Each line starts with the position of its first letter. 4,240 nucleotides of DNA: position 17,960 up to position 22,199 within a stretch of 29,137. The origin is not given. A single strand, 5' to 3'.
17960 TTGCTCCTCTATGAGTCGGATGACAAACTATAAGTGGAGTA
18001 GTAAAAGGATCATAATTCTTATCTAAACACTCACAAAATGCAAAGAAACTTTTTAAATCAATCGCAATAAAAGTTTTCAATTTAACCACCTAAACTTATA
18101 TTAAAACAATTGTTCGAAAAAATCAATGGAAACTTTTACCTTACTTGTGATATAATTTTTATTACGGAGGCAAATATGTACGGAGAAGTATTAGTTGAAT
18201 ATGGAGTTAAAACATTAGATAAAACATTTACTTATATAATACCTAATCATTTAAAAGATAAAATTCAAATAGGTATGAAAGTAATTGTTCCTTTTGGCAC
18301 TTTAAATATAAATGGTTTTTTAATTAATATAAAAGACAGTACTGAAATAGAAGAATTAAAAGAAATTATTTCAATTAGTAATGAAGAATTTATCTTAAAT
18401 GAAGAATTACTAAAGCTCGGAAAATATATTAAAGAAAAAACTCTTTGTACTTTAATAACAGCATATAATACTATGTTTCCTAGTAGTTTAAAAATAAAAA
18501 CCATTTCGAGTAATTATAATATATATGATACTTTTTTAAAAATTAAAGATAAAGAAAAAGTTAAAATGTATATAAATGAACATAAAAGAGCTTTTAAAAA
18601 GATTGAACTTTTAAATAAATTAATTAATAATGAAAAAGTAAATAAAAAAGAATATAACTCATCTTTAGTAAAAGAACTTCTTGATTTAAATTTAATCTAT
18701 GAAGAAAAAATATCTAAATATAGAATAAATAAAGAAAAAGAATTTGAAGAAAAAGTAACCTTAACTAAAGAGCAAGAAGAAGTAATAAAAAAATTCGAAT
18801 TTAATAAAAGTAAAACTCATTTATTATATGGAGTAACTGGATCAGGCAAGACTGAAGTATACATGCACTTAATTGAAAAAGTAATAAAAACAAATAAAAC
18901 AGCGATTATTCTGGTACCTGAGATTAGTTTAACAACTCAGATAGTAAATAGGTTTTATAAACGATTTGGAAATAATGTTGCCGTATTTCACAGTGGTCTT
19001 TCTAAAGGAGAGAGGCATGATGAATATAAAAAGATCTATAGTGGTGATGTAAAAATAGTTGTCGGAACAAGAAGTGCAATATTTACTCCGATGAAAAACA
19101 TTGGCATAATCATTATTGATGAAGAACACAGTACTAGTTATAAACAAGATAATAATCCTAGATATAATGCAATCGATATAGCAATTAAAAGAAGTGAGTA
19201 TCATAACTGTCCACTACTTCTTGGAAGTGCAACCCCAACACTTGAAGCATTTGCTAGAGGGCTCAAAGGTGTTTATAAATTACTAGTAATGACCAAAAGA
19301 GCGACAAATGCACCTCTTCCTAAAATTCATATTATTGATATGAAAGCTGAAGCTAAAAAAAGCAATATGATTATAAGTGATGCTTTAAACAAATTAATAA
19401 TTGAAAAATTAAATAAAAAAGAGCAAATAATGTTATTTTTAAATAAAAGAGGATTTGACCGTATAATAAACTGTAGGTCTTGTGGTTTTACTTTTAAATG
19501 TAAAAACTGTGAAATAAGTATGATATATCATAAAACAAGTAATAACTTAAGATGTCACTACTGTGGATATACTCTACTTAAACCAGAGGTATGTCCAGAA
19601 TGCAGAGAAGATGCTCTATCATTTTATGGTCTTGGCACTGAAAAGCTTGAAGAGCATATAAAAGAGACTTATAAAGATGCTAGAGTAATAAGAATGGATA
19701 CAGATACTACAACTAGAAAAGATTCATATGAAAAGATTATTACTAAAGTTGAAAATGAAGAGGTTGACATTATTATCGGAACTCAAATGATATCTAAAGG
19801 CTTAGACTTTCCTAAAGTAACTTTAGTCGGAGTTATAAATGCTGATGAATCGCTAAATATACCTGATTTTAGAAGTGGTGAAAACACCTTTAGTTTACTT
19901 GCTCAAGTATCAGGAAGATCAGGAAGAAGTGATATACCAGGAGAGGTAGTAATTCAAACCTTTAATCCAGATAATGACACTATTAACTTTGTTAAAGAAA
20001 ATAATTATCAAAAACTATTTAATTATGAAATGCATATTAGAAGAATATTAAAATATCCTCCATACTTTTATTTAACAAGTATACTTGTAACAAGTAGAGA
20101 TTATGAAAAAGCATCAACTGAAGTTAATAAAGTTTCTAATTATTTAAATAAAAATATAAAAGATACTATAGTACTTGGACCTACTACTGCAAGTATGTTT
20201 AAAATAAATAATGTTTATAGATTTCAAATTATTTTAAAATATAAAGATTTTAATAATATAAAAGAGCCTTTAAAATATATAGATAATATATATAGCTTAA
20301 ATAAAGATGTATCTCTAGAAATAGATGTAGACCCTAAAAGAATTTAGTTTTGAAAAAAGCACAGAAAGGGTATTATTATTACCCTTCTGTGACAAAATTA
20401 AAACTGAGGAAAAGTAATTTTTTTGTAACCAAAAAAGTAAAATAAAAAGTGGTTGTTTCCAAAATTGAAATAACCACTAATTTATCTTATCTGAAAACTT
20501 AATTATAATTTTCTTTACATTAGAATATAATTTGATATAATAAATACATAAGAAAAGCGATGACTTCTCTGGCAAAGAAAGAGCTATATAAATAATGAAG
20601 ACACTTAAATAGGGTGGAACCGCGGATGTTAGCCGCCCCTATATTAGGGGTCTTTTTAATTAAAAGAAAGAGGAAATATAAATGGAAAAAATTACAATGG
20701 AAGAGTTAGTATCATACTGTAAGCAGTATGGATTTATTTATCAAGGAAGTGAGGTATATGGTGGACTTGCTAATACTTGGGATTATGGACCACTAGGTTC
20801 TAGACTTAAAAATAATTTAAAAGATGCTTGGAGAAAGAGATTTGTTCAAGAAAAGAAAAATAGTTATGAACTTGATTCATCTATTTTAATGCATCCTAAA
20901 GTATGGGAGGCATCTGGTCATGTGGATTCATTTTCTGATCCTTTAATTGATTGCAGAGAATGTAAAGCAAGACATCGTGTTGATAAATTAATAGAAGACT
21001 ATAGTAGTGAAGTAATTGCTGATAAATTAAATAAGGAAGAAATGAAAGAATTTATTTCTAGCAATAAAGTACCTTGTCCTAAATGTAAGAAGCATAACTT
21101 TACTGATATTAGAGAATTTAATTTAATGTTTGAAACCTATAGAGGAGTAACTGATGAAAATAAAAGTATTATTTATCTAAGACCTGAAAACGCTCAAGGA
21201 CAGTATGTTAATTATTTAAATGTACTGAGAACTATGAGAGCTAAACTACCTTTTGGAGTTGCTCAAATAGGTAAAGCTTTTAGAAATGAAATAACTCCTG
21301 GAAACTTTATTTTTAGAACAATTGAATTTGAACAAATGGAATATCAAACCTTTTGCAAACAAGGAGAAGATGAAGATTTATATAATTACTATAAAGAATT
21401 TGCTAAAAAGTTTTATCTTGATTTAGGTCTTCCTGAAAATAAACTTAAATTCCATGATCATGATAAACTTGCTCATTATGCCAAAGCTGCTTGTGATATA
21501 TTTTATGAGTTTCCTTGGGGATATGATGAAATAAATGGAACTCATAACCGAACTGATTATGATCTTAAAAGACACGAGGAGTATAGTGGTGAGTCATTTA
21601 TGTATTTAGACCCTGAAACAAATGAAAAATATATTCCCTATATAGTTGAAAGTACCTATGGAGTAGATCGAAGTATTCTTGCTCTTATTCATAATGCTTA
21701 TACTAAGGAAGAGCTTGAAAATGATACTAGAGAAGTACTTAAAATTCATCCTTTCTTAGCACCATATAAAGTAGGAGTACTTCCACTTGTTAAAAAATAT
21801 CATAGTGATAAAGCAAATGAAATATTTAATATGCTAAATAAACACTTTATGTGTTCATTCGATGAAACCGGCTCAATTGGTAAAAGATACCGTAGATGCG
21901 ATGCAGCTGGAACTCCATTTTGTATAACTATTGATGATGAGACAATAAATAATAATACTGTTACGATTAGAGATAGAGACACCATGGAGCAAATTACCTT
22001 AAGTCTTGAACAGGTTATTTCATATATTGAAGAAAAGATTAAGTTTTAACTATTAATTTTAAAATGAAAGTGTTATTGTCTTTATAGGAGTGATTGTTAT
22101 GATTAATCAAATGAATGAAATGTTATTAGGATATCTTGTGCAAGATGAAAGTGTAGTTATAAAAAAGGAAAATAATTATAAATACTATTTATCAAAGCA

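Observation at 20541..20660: Miniature glycine T-box riboswitch: K-turn plus a 7-nt GGC loop, no Stem II, transcriptional output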

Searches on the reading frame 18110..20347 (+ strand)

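Call 5: search_protein_families(library=pfam, proteins=[window:18110-20347:+])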
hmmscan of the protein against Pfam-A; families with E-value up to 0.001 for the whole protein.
window:18110-20347:+ (745 aa): 7 families
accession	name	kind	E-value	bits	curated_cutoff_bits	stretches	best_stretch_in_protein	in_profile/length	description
PF00270.35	DEAD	-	2.2e-23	83.3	26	1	219-377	1-161/167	DEAD/DEAH box helicase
PF17764.6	PriA_3primeBD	-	5.3e-21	74.7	22.7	1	27-124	2-96/96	3'DNA-binding domain (3'BD)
PF04851.21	ResIII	-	5.2e-20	72.4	22.5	1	216-377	2-163/164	Type III restriction enzyme, res subunit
PF18074.6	PriA_C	-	2.7e-19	70.2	26.9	1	651-742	1-95/95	Primosomal protein N C-terminal domain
PF00271.37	Helicase_C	-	4.7e-13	49.8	23.5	1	511-607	26-109/110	Helicase conserved C-terminal domain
PF18319.7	Zn_ribbon_PriA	-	2.5e-10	40.5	26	1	464-488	1-25/27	PriA DNA helicase Cys-rich region (CRR) domain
PF13245.12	AAA_19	-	0.00072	20.2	25.1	0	232-339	9-99/134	AAA domain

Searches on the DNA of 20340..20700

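Call 4: search_rna_families(source=window, start=20340, end=20700, threshold=evalue, max_evalue=10, show_alignments=5)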
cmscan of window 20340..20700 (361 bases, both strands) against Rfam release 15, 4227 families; matches with E-value up to 10: 9.
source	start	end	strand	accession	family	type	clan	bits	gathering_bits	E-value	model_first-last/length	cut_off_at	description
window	20505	20643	+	RF00230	T-box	Cis-reg; leader;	-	27.4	93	0.00021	1-219/219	no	T-box leader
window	20439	20487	-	RF02366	Yfr19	Gene; sRNA;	-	25.5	70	0.092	29-77/82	no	Cyanobacterial functional RNA 19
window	20574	20663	+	RF02898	AaHKsRNA20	Gene; sRNA;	-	20.2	43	1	1-77/77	no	Aggregatibacter sRNA 20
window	20346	20447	+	RF02330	TtnuHACA23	Gene; snRNA; snoRNA; HACA-box;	-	20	100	1.7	1-135/135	no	Tetrahymena snoRNA TtnuHACA23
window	20396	20461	-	RF02846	Ref84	Gene; antisense;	-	19.2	52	4.8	1-87/87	no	Enterococcus sRNA 84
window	20436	20526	-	RF00242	ctRNA_pT181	Gene; antisense;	-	18.1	56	9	1-94/94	no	ctRNA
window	20360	20391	-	RF01012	mir-628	Gene; miRNA;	-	17.1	75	0.54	23-54/77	no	mir-628 microRNA precursor family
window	20421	20491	+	RF02615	BSR0626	Gene; sRNA;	-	16.9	155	1.2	1-128/128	no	Brucella sRNA 0626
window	20435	20493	+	RF03495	mir-968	Gene; miRNA;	-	15.5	88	5.1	1-79/79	no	mir-968 microRNA precursor family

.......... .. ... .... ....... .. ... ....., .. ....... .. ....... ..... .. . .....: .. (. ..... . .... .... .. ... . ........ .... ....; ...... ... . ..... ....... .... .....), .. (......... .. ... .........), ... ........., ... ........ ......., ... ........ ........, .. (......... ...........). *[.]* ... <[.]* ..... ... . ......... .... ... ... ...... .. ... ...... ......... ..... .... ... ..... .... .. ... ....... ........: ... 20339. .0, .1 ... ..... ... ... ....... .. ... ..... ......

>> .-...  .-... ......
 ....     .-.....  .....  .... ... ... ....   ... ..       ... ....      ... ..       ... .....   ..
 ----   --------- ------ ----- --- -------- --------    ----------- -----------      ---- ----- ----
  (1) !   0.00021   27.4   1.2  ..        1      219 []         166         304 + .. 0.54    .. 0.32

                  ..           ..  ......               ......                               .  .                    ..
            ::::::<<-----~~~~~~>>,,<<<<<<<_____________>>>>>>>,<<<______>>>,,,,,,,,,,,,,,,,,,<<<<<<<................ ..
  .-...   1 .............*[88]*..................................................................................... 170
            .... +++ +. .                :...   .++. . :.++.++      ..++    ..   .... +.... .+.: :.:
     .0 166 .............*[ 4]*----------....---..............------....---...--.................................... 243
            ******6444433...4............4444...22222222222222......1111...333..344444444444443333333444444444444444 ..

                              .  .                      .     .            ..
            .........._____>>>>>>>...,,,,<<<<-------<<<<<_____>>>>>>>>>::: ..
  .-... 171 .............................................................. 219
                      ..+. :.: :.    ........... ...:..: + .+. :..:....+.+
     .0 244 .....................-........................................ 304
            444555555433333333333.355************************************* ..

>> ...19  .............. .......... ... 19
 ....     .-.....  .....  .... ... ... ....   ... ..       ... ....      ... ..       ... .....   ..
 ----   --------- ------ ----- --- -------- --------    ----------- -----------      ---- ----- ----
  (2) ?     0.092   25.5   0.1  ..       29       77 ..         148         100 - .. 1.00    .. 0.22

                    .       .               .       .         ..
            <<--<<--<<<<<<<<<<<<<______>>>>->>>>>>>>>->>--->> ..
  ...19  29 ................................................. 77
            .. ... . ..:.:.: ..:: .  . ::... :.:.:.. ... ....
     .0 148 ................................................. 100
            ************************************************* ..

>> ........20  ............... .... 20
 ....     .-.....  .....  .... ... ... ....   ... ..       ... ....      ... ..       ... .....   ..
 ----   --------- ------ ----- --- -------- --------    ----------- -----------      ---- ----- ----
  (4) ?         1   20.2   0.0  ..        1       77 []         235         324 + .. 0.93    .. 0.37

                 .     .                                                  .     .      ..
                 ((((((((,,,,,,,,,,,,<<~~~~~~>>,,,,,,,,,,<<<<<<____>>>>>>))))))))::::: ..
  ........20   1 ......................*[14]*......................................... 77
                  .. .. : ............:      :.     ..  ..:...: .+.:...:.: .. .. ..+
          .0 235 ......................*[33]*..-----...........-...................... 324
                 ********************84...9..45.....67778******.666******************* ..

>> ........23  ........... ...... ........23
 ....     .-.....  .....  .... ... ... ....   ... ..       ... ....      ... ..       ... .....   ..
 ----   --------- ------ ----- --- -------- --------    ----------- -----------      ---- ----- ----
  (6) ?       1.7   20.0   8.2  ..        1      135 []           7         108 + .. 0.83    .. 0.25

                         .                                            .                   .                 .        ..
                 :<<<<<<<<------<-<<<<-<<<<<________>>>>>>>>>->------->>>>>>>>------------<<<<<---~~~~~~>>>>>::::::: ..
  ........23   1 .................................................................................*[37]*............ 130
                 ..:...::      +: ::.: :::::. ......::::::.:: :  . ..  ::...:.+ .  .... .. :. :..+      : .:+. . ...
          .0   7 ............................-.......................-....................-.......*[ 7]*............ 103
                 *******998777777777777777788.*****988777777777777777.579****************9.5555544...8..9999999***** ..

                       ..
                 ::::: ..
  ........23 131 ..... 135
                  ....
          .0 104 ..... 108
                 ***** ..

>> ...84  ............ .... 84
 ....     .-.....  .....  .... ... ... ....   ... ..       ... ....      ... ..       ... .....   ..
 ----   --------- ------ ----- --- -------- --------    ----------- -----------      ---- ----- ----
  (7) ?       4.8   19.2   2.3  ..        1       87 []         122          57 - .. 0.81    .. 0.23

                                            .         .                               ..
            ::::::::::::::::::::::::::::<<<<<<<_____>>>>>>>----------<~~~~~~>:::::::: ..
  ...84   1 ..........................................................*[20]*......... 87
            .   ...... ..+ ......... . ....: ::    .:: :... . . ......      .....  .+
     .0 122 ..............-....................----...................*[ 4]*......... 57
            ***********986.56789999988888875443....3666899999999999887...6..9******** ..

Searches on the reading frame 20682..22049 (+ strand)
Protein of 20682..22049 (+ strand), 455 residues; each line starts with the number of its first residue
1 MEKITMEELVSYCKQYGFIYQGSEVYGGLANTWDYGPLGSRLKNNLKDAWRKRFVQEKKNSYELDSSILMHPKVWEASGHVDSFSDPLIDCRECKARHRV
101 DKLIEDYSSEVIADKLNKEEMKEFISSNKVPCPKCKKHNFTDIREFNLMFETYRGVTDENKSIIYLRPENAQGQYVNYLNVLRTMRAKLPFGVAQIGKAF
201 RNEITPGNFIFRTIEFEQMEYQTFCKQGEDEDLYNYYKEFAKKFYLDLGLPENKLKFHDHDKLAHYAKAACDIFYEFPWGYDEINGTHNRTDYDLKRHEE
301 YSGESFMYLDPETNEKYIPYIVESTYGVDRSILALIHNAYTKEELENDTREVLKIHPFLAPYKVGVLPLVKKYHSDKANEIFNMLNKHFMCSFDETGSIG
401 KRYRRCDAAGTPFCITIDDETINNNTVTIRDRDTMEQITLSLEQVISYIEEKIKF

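Call 5: search_protein_families(library=pfam, proteins=[window:20682-22049:+])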
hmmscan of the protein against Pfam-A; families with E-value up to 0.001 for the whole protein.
window:20682-22049:+ (455 aa): 2 families
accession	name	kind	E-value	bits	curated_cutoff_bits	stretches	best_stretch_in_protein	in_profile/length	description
PF03129.25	HGTP_anticodon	-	1.4e-22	80.1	21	1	363-452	1-94/94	Anticodon binding domain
PF00587.30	tRNA-synt_2b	-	5.8e-13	49.7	29.3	1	156-337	3-177/179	tRNA synthetase class II core domain (G, H, P, S and T)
